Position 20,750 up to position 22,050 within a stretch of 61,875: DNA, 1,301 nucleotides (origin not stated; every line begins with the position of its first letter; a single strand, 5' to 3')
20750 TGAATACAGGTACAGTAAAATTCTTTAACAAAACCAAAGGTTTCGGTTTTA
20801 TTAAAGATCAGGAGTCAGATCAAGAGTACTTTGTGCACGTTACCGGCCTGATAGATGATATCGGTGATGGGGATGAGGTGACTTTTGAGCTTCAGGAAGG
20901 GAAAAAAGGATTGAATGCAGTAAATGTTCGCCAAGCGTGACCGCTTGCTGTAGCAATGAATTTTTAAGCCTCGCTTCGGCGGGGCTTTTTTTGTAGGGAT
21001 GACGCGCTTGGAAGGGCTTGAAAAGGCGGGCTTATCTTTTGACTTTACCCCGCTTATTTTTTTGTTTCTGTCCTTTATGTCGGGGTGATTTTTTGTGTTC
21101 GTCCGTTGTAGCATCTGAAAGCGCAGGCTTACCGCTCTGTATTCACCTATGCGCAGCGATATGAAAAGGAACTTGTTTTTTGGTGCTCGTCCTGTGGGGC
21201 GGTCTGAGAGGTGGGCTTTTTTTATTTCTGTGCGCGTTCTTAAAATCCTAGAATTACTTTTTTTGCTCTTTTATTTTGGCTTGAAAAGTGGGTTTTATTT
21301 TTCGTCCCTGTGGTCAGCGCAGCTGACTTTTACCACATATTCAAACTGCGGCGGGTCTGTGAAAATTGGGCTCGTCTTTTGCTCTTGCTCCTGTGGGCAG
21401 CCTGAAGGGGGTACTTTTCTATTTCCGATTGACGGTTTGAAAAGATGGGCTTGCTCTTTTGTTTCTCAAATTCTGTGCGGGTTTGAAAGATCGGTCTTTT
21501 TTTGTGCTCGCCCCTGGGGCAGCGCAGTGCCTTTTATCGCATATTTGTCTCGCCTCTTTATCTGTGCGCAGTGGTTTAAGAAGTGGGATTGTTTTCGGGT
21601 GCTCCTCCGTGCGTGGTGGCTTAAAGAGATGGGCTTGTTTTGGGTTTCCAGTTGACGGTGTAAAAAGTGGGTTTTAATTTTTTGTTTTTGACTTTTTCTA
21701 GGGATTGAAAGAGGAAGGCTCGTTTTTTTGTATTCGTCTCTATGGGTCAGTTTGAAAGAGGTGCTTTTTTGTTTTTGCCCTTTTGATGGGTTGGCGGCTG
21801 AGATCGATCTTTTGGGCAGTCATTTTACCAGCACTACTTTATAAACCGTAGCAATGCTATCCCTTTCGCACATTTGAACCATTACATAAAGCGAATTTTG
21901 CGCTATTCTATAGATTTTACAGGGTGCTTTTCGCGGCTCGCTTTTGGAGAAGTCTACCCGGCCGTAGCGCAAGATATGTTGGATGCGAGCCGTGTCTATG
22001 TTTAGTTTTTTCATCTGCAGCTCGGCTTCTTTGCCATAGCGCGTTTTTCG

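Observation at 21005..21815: Unassigned family of head-to-tail ~44-bp A-tract/T-tract repeat arrays occupying seven intergenic regions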

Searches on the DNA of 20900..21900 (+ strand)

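Call 44: search_rna_families(source=window, start=20900, end=21900, threshold=evalue, max_evalue=10)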
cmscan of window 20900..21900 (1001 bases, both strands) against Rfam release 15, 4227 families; matches with E-value up to 10: 11.
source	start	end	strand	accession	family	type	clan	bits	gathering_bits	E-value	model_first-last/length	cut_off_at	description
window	20933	20996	+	RF02538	TarB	Gene; sRNA;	-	27.2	80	0.0097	1-79/79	no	Vibrio ToxT activated RNA TarB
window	20918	20994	+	RF02651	SorY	Gene; sRNA;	-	23.3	111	0.031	1-83/83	no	Singlet oxygen resistance RNA Y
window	20900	20991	+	RF02766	Ysr49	Gene; sRNA;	-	21.6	95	0.13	16-124/124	5'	Yersinia sRNA 49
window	20915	20990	+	RF01400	istR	Gene; antitoxin;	-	21.1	45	0.11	1-130/130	no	istR Hfq binding RNA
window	20961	20997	-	RF01342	CRISPR-DR32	Gene; CRISPR;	-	19.2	48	2.2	1-37/37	no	CRISPR RNA direct repeat element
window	20930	20994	+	RF02837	anti-hemB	Gene; sRNA;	-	18.6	49.5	0.13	1-81/81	no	Burkholderia RNA 7 (anti-hemB)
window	20965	20988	+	RF00195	RsmY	Gene; sRNA;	CL00106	17.1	57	0.12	98-121/121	no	RsmY RNA family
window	20911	20988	+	RF01393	isrJ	Gene; sRNA;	-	16.6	37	3.2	1-75/75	no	isrJ Hfq binding RNA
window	20918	20995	+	RF02871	ncS54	Gene; sRNA;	-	16.2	43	1.1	1-79/79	no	Burkholderia sRNA 54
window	21036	21091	-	RF02842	RefA1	Gene; sRNA;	-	15.2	94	1.6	1-222/222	no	Enterococcus sRNA A1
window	21119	21318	+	RF02156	NPPA-AS1_1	Gene; lncRNA;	-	14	45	6.5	1-176/176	no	NPPA antisense RNA 1 conserved region 1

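Call 94: search_dna_similar(query=window:21005-21815:+, collection=plasmids, mode=distant, max_rows=8)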
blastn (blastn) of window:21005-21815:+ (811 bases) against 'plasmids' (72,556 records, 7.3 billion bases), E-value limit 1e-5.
No match.

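Call 95: search_dna_similar(query=window:21005-21815:+, collection=phages, mode=distant, max_rows=8)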
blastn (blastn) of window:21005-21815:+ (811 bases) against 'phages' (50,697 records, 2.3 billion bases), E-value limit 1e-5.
No match.
